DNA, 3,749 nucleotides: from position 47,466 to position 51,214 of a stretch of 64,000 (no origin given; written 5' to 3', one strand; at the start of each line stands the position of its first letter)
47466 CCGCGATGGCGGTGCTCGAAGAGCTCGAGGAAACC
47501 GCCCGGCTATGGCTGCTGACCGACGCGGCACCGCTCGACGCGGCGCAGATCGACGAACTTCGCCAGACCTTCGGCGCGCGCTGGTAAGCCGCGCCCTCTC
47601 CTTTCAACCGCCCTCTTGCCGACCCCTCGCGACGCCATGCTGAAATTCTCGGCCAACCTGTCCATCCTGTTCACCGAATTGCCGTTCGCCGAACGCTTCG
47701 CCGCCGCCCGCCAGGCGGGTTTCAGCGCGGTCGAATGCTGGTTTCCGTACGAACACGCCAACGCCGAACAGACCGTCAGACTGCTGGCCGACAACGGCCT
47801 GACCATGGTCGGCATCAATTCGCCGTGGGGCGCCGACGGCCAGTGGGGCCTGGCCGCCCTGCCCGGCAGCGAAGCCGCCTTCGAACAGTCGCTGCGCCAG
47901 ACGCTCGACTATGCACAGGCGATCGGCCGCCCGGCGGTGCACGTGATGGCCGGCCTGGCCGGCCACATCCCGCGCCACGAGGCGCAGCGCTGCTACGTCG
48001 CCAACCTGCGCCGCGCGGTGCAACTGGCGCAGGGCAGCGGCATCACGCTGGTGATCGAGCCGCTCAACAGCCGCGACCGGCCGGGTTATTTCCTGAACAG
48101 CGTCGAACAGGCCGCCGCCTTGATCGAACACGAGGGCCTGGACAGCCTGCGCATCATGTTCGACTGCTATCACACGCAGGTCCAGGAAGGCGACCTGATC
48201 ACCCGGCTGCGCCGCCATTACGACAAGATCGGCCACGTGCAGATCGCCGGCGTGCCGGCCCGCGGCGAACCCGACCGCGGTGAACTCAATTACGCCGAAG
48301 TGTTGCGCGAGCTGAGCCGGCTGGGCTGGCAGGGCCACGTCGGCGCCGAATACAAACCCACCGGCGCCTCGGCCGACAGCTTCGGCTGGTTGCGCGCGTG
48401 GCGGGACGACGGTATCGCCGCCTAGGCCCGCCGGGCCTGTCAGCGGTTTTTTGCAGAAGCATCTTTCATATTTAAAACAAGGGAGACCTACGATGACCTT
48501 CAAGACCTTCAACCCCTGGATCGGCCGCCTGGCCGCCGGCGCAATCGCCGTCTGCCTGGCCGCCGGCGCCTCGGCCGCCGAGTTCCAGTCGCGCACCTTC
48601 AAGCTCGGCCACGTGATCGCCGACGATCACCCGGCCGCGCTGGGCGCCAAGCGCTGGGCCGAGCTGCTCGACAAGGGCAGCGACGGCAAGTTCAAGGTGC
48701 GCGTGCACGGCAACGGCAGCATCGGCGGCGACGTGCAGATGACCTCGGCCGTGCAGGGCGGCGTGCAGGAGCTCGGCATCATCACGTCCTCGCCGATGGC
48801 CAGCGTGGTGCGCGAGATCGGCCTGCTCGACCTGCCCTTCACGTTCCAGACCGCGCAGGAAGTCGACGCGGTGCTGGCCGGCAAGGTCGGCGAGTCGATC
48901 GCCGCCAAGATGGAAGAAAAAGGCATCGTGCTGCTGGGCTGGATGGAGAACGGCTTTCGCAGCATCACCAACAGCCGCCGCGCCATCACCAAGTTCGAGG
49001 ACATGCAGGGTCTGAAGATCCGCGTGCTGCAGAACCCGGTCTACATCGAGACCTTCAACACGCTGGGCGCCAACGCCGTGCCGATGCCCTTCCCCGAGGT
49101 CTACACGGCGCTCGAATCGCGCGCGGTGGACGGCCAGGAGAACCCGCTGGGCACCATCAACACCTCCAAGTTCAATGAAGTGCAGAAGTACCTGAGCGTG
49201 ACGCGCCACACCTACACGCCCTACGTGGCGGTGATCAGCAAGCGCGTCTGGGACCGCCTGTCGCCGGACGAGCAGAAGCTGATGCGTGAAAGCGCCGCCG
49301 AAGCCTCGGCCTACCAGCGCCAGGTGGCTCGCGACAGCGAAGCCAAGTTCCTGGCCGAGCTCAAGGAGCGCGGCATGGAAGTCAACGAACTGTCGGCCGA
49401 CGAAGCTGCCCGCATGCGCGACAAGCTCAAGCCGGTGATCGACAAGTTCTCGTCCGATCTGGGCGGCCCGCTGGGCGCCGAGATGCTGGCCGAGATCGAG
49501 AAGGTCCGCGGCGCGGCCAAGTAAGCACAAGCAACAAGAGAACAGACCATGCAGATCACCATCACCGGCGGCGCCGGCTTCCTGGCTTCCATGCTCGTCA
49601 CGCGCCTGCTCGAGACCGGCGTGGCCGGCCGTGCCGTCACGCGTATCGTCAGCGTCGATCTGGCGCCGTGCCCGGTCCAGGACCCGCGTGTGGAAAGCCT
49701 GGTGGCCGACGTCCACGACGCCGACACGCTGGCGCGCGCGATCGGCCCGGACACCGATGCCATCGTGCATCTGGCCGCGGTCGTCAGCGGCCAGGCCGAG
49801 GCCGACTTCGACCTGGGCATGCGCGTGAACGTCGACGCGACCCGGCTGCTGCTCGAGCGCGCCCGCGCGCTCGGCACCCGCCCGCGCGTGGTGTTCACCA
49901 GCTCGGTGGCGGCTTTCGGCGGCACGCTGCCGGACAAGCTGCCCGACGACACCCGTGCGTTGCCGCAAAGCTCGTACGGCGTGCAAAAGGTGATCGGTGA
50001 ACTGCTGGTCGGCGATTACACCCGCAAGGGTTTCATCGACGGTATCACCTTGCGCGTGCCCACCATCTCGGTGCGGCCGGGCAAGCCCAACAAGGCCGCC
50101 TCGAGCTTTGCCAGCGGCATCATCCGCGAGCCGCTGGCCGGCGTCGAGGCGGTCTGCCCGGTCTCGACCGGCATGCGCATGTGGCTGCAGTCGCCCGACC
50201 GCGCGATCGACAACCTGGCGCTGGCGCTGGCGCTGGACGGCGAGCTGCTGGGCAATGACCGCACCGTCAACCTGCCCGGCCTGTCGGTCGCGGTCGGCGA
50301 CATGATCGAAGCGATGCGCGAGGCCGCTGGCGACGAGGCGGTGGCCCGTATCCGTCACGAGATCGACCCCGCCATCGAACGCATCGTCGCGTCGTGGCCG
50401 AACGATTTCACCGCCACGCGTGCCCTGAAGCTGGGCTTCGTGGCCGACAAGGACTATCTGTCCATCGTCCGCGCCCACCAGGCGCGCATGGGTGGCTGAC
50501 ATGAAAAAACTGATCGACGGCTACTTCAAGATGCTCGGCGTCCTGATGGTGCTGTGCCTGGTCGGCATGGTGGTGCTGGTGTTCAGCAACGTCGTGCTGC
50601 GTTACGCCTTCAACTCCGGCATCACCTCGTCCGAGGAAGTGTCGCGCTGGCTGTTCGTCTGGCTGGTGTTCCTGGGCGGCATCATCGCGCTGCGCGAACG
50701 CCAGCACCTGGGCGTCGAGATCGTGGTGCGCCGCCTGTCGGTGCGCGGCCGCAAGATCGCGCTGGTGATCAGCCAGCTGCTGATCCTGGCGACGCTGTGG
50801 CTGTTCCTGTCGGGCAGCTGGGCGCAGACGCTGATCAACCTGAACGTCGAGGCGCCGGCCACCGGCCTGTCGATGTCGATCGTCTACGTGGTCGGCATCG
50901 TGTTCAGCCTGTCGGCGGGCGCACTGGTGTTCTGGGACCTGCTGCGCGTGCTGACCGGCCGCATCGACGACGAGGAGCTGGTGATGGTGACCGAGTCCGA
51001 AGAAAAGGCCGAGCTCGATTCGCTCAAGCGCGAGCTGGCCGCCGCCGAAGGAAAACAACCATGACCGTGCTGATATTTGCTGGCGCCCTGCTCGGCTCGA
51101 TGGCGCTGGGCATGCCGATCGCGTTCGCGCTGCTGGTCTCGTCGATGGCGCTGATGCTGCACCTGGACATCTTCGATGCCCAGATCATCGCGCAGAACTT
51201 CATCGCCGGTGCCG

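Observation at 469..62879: Complete strand switch of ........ (KOPS-like) octamers around 33.5 kb: the window spans the replication terminus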

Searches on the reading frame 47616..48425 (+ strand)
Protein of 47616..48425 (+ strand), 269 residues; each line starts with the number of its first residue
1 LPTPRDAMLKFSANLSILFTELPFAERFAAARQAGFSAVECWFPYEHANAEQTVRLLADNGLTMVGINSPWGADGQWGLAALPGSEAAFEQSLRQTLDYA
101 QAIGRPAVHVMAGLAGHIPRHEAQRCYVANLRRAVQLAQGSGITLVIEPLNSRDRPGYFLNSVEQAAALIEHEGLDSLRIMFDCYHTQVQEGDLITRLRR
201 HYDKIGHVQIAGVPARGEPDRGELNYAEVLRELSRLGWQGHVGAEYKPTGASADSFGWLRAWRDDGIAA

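Call 30: search_protein_families(library=pfam, proteins=[window:47616-48425:+])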
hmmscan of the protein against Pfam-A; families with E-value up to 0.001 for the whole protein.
window:47616-48425:+ (269 aa): 2 families
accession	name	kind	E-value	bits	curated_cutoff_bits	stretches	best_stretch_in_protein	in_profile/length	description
PF01261.30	AP_endonuc_2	-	8.7e-44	150.5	31.1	1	28-261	1-248/249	Xylose isomerase-like TIM barrel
PF18603.7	LAL_C2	-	0.00069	20.3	29.4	0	172-212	14-56/78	L-amino acid ligase C-terminal domain 2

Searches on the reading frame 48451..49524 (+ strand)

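Call 30: search_protein_families(library=pfam, proteins=[window:48451-49524:+])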
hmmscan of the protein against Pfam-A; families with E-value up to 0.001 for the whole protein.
window:48451-49524:+ (357 aa): 1 family
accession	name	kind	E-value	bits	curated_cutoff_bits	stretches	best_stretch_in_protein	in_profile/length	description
PF03480.18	DctP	-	1.5e-93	313.7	23.4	1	52-335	1-285/286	Bacterial extracellular solute-binding protein, family 7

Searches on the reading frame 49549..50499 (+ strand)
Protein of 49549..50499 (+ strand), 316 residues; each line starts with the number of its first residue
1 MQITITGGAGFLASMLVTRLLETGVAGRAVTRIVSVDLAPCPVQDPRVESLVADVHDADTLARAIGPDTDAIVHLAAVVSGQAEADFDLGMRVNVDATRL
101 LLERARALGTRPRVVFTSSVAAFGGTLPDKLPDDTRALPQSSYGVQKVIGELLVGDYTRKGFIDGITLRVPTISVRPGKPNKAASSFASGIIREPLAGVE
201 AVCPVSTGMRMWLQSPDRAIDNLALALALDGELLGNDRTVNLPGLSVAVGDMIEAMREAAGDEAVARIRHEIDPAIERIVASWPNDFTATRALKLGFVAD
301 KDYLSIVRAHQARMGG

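Call 30: search_protein_families(library=pfam, proteins=[window:49549-50499:+])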
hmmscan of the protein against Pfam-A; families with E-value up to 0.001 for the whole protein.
window:49549-50499:+ (316 aa): 6 families
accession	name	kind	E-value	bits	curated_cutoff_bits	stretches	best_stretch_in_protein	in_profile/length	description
PF01370.27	Epimerase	-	1.9e-22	80.3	20.9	1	3-199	1-197/240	NAD dependent epimerase/dehydratase family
PF16363.11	GDP_Man_Dehyd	-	3.7e-14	53.4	27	1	5-160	2-170/332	GDP-mannose 4,6 dehydratase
PF01073.25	3Beta_HSD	-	7.4e-13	48.6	22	1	5-154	2-157/280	3-beta hydroxysteroid dehydrogenase/isomerase family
PF04321.23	RmlD_sub_bind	-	2.2e-12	47.1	27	1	1-160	1-142/287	RmlD substrate binding domain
PF07993.18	NAD_binding_4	-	8.2e-11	42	20.1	1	67-177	87-211/258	Male sterility protein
PF13460.12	NAD_binding_10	-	2.6e-05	24.6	27.2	1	7-123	1-102/184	NAD(P)H-binding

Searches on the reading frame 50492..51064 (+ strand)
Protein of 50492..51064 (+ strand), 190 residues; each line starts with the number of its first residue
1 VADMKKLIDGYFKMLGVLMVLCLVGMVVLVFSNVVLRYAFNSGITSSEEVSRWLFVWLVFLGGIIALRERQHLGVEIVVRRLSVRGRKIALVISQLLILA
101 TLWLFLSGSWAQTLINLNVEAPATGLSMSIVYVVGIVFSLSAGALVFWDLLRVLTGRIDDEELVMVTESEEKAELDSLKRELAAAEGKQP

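Call 30: search_protein_families(library=pfam, proteins=[window:50492-51064:+])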
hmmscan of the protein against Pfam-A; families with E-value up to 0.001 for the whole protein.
window:50492-51064:+ (190 aa): 1 family
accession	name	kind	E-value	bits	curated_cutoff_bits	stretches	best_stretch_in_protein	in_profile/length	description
PF04290.18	DctQ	-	3e-27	95.5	28.3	1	26-141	1-117/132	Tripartite ATP-independent periplasmic transporters, DctQ component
